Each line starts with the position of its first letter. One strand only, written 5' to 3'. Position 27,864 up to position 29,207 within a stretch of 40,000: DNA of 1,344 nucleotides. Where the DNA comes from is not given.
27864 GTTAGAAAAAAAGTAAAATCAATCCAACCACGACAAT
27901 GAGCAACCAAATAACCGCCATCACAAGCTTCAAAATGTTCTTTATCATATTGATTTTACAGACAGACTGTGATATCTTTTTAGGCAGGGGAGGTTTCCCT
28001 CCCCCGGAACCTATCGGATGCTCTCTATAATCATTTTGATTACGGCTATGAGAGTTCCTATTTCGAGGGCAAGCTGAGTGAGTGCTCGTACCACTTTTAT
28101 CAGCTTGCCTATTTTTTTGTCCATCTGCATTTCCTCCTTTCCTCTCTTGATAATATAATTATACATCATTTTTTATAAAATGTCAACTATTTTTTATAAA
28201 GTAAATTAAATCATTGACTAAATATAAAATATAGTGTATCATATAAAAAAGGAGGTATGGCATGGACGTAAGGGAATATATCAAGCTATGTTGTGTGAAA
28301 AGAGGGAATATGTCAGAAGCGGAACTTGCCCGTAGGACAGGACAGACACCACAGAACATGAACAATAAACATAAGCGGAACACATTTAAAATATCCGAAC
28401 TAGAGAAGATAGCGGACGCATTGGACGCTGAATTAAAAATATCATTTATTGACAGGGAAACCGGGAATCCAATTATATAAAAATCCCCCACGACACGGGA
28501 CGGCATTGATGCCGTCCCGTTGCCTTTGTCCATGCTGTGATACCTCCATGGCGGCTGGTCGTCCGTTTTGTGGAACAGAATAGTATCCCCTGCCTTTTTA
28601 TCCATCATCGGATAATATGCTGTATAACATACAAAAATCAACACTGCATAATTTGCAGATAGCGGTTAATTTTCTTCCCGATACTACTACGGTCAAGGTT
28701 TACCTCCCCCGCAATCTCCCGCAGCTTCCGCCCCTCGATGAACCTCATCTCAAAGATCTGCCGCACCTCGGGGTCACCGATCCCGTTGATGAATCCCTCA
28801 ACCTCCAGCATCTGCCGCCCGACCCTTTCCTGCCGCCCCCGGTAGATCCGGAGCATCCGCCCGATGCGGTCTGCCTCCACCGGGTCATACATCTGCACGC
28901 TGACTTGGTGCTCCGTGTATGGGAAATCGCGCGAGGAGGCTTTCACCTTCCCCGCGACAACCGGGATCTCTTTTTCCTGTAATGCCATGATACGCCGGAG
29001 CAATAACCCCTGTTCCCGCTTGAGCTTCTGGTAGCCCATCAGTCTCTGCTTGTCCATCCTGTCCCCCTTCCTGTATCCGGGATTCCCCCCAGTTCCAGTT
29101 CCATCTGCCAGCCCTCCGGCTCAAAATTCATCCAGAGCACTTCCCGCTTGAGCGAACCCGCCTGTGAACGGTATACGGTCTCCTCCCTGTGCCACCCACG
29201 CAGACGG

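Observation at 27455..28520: Self-contained AT-rich module: XRE regulator divergent from a consensus-promoter operon of tiny hydrophobic peptides, inserted between the late regulator and terS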

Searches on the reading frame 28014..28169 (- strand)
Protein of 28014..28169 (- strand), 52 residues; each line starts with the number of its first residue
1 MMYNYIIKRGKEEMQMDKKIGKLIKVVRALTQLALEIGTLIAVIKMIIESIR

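Call 15: find_homologous_proteins(query=window:28014-28169:-, max_evalue=0.01)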
Query seq(52 aa) (52 aa): 273 proteins with E <= 0.01 among 277 candidates; the best 120 are listed.
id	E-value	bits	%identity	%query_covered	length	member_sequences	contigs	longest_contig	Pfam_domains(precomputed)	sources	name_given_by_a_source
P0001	9.8e-23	95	100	100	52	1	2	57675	-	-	-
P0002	2.0e-21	91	94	100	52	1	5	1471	-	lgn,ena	-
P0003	2.8e-20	88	94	100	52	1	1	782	-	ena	-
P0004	4.8e-20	87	94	98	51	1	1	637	-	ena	-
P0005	1.7e-19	85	88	100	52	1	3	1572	-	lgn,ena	-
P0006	2.0e-19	85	92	98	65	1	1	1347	-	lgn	-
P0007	2.4e-19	85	90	98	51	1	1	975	-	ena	-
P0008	6.7e-19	83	92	98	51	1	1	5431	-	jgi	-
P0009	7.1e-19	83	90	100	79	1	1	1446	-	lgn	-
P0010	7.3e-19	83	88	100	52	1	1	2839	-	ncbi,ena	-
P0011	9.3e-19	83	88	98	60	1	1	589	-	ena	-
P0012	9.9e-19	83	92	98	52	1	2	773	-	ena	-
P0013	1.2e-18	83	100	90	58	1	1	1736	-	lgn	-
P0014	2.2e-18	82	90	98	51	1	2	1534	-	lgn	-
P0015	3.3e-18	81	88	100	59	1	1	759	-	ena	-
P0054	4.1e-11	59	86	71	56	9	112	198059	-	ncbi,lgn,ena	-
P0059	5.0e-11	59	95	71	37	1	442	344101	-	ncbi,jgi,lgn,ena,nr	jgi:hypothetical protein|nr:MAG TPA: hypothetical protein [Caudoviricetes sp.] DAP60492.1 MAG TPA: h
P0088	2.4e-10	57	86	71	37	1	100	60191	-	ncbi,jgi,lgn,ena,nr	ncbi:hypothetical protein C817_05910 [Dorea sp. 5-2]|nr:hypothetical protein C817_05910 [Dorea sp. 5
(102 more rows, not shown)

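Call 17: find_encoding_contigs(protein=P0059, flank=4000, max_places=8)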
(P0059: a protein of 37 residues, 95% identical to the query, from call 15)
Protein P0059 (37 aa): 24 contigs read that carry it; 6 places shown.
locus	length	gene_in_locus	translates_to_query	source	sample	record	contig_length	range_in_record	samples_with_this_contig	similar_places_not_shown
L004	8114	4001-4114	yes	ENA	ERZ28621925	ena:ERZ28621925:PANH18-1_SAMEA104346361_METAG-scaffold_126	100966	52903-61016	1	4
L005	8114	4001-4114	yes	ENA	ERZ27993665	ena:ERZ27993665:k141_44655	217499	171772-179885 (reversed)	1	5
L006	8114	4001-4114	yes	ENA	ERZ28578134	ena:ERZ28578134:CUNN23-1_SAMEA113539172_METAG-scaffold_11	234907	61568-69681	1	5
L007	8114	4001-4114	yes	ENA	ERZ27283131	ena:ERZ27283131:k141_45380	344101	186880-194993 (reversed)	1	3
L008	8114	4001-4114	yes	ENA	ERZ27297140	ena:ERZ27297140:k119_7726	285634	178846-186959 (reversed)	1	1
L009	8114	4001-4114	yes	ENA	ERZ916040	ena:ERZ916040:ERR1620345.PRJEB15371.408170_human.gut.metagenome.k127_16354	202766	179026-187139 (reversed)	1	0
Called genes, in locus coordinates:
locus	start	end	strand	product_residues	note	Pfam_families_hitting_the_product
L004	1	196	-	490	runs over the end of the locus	PF04233:Phage_Mu_F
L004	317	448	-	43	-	-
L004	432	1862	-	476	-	PF05133:SPP1_portal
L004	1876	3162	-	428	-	PF04466:Terminase_3, PF03237:Terminase_6N, PF17288:Terminase_3C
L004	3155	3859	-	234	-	PF10668:Phage_terminase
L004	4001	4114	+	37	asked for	-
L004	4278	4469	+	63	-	-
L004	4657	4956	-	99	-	-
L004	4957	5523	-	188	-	-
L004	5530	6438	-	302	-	PF20505:DUF6731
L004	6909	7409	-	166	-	-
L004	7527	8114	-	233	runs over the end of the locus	-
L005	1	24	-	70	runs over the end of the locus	-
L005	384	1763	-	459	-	PF05133:SPP1_portal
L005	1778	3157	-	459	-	-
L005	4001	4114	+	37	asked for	-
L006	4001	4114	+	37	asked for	-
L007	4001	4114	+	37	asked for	-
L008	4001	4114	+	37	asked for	-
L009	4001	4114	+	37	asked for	-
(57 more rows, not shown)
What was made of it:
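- The cassette sits beside defence-type cargo such as TIR, DUF4747 and DUF6731 proteins (call 17).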

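Call 32: find_encoding_contigs(protein=P0088, flank=5000, max_places=10)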
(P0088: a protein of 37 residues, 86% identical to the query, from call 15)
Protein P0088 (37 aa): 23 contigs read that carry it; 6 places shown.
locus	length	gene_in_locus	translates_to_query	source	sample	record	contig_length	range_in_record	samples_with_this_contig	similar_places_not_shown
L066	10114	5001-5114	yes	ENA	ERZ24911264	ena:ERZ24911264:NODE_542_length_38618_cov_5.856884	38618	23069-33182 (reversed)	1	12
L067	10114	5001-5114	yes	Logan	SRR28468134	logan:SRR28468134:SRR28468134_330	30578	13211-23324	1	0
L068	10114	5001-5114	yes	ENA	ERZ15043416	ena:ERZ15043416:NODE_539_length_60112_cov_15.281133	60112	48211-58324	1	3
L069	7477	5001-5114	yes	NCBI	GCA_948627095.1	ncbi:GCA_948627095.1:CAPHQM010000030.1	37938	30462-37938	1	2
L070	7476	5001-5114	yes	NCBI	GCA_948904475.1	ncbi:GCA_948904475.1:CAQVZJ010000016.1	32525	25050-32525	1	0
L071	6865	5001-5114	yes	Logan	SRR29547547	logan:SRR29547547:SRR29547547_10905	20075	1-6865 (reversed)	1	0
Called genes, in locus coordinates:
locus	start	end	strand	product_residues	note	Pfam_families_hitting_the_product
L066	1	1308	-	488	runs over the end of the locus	-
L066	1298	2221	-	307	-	PF10668:Phage_terminase, PF03592:Terminase_2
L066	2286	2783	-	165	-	-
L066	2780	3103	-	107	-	PF14213:DUF4325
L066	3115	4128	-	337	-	-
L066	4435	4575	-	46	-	-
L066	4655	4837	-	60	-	-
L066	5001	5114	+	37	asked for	-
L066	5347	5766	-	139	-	PF04545:Sigma70_r4 (weak)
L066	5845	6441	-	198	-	PF13392:HNH_3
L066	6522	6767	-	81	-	-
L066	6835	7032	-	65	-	-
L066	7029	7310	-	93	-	-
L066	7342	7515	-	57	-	-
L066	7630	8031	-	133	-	PF09643:YopX (weak)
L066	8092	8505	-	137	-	-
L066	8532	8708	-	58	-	-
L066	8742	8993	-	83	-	-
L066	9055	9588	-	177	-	-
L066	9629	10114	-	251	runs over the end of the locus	-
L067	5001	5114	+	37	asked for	-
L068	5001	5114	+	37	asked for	-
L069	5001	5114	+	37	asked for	-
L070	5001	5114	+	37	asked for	-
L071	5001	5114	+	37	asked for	-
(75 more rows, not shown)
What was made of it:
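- Its orientation relative to the late genes flips (calls 17, 32).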

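Call 33: find_encoding_contigs(protein=P0054, flank=5000, max_places=10)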
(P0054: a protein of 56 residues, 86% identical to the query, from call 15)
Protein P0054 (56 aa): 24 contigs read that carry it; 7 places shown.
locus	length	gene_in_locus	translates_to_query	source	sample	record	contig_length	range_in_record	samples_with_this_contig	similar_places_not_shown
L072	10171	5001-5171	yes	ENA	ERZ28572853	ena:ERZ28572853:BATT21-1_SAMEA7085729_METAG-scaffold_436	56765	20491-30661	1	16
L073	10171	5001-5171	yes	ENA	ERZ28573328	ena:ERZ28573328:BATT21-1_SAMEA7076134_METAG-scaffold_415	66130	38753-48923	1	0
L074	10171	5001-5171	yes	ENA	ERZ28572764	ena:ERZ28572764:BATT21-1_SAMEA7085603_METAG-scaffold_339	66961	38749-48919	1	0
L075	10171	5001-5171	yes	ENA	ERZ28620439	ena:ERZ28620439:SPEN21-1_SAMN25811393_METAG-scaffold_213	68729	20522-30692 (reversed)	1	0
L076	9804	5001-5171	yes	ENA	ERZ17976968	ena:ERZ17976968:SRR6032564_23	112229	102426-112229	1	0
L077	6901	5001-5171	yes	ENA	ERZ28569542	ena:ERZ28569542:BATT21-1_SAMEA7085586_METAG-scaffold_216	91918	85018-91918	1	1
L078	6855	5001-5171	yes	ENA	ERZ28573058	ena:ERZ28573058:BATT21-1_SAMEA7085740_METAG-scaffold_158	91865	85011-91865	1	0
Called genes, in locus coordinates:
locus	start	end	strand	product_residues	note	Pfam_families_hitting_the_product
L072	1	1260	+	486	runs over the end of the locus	-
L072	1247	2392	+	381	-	PF11041:Phage_Wedge1 (faint)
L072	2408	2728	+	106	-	-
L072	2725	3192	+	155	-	-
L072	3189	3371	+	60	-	-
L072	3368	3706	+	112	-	-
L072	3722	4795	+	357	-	PF03781:FGE-sulfatase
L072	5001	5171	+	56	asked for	-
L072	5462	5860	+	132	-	PF22296:bAvd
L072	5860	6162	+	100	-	-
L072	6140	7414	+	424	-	PF00078:RVT_1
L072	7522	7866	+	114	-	-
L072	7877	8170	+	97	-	-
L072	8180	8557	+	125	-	-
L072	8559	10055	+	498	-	PF18013:Phage_lysozyme2, PF05257:CHAP (weak)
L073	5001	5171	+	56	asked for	-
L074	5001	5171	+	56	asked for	-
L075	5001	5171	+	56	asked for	-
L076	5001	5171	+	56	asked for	-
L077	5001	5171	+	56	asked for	-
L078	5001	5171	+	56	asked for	-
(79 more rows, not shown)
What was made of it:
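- On Holin: The cassette's orientation and context vary (calls 17, 32, 33).
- It occurs in either orientation between the late regulator and terS (calls 17, 32), and inside a DGR (call 33).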

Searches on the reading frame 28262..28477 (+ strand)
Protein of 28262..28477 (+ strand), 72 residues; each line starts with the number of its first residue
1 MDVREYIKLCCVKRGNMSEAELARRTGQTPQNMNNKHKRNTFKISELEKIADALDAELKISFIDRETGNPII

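Call 7: search_protein_families(library=pfam, max_evalue=1, proteins=[window:28262-28477:+])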
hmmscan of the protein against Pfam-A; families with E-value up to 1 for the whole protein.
seq(72 aa): 7 families
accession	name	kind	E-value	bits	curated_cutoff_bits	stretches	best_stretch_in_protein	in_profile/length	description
PF13443.12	HTH_26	-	9.4e-08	32.6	22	1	16-56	10-52/63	Cro/C1-type HTH DNA-binding domain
PF20075.5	DUF6471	-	0.0023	18.2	26.8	1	12-57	14-63/65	Domain of unknown function (DUF6471)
PF25051.1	WHD_MCM8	-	0.035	14.6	26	1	16-56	10-50/80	MCM8 winged helix domain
PF01381.28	HTH_3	-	0.036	14.6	23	0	13-31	6-24/55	Helix-turn-helix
PF13693.12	HTH_35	-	0.081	13.4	25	1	10-57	9-54/75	Winged helix-turn-helix DNA-binding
PF21445.3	ADDB_N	-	0.1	12.2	26.6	1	13-66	127-180/290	ADDB, N-terminal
PF12746.13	GNAT_acetyltran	-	0.14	12.2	26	1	31-66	94-129/243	GNAT acetyltransferase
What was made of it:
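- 28262..28480 (+): 72-aa XRE-family regulator, the presumed repressor of the peptide promoter. Call 7: HTH_26, 32.6 bits against a cut-off of 22.
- Checked: XRE gene 28262-28480 (+): HTH_26, E 9.4e-8, 32.6 bits against a cut-off of 22 (call 7).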

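Call 8: search_protein_families(library=phrogs, max_evalue=1, proteins=[window:28262-28477:+])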
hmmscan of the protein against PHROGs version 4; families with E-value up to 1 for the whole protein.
seq(72 aa): 12 families
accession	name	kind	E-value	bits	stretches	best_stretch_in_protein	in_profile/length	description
phrog_38278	-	unknown function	3e-07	31.6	1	15-63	29-77/180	-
phrog_4583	-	transcription regulation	5.1e-05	24.2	1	13-57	20-65/81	transcriptional repressor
phrog_1373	-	transcription regulation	0.00059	20.8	1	12-68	72-129/166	transcriptional regulator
phrog_8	-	transcription regulation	0.0026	18.2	1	7-55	81-129/346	transcriptional regulator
phrog_4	-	transcription regulation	0.0043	17.1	1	5-57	139-187/400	transcriptional repressor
phrog_769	-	transcription regulation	0.022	15.7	1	12-59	20-65/89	transcriptional repressor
phrog_2439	-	transcription regulation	0.05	13.5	1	7-59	12-64/367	transcriptional regulator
phrog_2339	-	DNA, RNA and nucleotide metabolism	0.075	14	1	16-67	38-91/98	HTH DNA binding protein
phrog_34415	-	unknown function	0.075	13.3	1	23-61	69-107/270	-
phrog_8522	-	DNA, RNA and nucleotide metabolism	0.13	13.8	1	18-61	22-66/71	HTH DNA binding protein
phrog_101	-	transcription regulation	0.21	12.3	1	18-54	37-77/203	CII-like transcriptional activator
phrog_37208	-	unknown function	0.26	12.4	1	6-30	20-44/65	-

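Call 34: search_protein_families(library=ncbifam, max_evalue=1, proteins=[window:28262-28477:+])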
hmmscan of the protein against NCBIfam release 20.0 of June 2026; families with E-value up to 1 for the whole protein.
seq(72 aa): 1 family
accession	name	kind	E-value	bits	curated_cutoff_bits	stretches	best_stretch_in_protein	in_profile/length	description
TIGR02612.1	mob_myst_A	hypoth_equivalog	0.049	13.5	122.6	1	17-67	39-92/150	mobile mystery protein A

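Call 35: search_protein_families(library=padloc, max_evalue=1, proteins=[window:28262-28477:+])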
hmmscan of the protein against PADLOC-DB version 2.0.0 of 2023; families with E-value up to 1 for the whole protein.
seq(72 aa): 1 family
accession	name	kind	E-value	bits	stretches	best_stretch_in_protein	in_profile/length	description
PDLC02377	pAgo_I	-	0.026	11.3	1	23-63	286-325/457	Class I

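Call 65: find_homologous_proteins(query=window:28262-28477:+, max_evalue=0.00001)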
Query seq(72 aa) (72 aa): 627 proteins with E <= 0.00001 among 628 candidates; the best 120 are listed.
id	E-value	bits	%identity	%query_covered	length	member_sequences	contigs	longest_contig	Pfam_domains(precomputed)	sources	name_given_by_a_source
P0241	1.4e-37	144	93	100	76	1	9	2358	PF13443.13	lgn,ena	-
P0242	1.6e-37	144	94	100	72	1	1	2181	PF13443.13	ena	-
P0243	1.8e-37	144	93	100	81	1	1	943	PF13443.13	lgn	-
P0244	4.5e-37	142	92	100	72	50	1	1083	PF13443.13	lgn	-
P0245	6.3e-37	142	92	100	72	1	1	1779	PF13443.13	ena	-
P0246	8.5e-37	141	93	100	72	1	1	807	-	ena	-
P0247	1.0e-36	141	92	100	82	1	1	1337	PF13443.13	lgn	-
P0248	1.2e-36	141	89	100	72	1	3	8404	PF13443.13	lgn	-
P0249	1.7e-36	141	90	100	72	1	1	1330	PF13443.13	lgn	-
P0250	2.5e-36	140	92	100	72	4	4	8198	-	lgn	-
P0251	3.3e-36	140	89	100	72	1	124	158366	PF13443.13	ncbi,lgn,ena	-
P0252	4.5e-36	139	88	100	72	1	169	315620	PF13443.13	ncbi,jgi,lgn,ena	jgi:hypothetical protein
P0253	6.3e-36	139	88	100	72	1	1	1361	PF13443.13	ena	-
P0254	6.4e-36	139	89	100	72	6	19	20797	PF13443.13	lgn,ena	-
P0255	1.3e-35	138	89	100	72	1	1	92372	PF13443.13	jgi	-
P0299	3.6e-34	133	89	100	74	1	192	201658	PF13443.13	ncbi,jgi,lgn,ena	-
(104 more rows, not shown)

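Call 66: find_encoding_contigs(protein=P0252, flank=3000, max_places=10)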
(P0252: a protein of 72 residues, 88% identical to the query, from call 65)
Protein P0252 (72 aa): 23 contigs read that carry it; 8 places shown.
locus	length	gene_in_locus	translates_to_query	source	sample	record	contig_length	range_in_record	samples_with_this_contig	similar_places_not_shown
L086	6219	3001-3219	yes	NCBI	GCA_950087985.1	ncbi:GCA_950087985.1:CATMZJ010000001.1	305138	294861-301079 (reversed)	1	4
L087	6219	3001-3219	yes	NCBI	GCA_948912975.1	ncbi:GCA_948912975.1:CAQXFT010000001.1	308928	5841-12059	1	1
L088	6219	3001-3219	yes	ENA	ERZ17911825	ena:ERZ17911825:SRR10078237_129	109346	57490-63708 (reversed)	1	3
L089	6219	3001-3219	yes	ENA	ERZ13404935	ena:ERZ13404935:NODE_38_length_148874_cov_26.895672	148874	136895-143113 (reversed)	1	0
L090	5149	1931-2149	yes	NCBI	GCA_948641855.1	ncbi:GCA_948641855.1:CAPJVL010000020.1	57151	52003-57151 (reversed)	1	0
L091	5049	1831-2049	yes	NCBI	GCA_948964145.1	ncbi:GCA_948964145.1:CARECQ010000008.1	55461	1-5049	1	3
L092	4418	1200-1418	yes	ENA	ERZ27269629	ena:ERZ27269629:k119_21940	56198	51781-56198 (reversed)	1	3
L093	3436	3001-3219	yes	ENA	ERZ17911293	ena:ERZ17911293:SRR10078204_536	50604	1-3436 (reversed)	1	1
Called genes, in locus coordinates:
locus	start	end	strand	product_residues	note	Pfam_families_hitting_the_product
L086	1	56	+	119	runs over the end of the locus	PF04448:DUF551 (weak)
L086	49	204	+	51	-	-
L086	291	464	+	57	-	PF07927:HicA_toxin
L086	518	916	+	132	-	PF15919:HicB_lk_antitox (weak)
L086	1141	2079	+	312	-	PF05598:DUF772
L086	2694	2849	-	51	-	-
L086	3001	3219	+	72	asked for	PF13443:HTH_26 (weak)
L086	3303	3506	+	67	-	-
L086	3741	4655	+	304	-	PF15428:Imm26, PF15595:Imm51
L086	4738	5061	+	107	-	PF02604:PhdYeFM_antitox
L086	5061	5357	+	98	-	PF06769:YoeB_toxin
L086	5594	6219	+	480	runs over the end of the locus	PF13426:PAS_9 (weak), PF00512:HisKA, PF02518:HATPase_c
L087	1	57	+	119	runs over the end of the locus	PF04448:DUF551 (weak)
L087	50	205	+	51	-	-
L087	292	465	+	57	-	PF07927:HicA_toxin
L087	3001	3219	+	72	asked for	PF13443:HTH_26 (weak)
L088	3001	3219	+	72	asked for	PF13443:HTH_26 (weak)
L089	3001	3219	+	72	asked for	PF13443:HTH_26 (weak)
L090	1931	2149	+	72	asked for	PF13443:HTH_26 (weak)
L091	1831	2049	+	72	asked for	PF13443:HTH_26 (weak)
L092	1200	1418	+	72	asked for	PF13443:HTH_26 (weak)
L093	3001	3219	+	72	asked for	PF13443:HTH_26 (weak)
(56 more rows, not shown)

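Call 67: find_encoding_contigs(protein=P0299, flank=3000, max_places=10)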
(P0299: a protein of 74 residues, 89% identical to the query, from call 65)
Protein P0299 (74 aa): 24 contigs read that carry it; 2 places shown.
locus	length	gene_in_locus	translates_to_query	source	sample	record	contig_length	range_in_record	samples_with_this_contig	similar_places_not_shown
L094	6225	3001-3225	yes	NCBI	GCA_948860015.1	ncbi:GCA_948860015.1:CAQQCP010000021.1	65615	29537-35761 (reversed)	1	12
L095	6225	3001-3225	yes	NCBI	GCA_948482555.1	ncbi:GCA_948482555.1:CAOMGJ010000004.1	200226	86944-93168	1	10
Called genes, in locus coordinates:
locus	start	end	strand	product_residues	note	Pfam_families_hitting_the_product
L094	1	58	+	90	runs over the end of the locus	-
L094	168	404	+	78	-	PF12961:DUF3850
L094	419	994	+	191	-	-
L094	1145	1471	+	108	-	PF05973:Gp49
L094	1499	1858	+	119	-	PF13744:HTH_37 (faint), PF01381:HTH_3, PF13560:HTH_31 (faint)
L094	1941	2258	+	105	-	PF15919:HicB_lk_antitox, PF15970:HicB-like_2 (weak)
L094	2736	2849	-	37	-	-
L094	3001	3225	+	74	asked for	PF13443:HTH_26 (weak)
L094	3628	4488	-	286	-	-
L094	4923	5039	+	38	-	-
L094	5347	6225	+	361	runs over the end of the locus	-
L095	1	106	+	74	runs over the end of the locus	-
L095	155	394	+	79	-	PF12961:DUF3850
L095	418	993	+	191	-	-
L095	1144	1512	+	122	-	PF05973:Gp49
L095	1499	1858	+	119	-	PF13744:HTH_37 (faint), PF01381:HTH_3, PF13560:HTH_31 (faint)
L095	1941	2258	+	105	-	PF15919:HicB_lk_antitox, PF15970:HicB-like_2 (weak)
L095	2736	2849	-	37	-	-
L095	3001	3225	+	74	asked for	PF13443:HTH_26 (weak)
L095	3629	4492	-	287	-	-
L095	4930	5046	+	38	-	-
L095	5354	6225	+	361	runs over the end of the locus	-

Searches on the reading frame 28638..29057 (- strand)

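Call 7: search_protein_families(library=pfam, max_evalue=1, proteins=[window:28638-29057:-])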
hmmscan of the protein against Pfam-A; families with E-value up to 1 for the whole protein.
window:28638-29057:- (139 aa): 4 families
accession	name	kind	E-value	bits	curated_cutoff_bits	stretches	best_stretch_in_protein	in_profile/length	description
PF08281.18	Sigma70_r4_2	-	1e-05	25.5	25.7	1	96-132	13-49/54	Sigma-70, region 4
PF04545.22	Sigma70_r4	-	0.00056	19.8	24.1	1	96-126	7-37/50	Sigma-70, region 4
PF07374.17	DUF1492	-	0.019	15.6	21.5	1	79-125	41-87/100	Protein of unknown function (DUF1492)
PF06530.18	Phage_antitermQ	-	0.12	12.7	26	0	96-131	65-100/118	Phage antitermination protein Q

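Call 8: search_protein_families(library=phrogs, max_evalue=1, proteins=[window:28638-29057:-])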
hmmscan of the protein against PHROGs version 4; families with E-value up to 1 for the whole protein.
window:28638-29057:- (139 aa): 11 families
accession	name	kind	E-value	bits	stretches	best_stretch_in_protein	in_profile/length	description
phrog_36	-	transcription regulation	2e-14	54.7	1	3-136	57-182/220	transcriptional regulator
phrog_248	-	transcription regulation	0.00016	22.8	1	81-131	78-127/161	transcriptional activator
phrog_1740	-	transcription regulation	0.0045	16.5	1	96-137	171-212/567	RNA polymerase sigma factor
phrog_27454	-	transcription regulation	0.014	16.4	1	98-129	130-161/179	RNA polymerase sigma factor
phrog_351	-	transcription regulation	0.015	14.9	1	96-134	678-719/928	RNA polymerase sigma factor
phrog_30014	-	unknown function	0.017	16.3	1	68-132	30-93/114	-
phrog_11138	-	unknown function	0.069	14.5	1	86-135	85-133/142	-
phrog_21810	-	unknown function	0.076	14.1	1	83-115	59-91/125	-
phrog_15187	-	unknown function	0.15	12.3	1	104-138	56-90/318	-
phrog_1558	-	unknown function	0.2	12.5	1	100-135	125-162/178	-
phrog_3512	-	transcription regulation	0.34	12.1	1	99-133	71-105/130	sigma factor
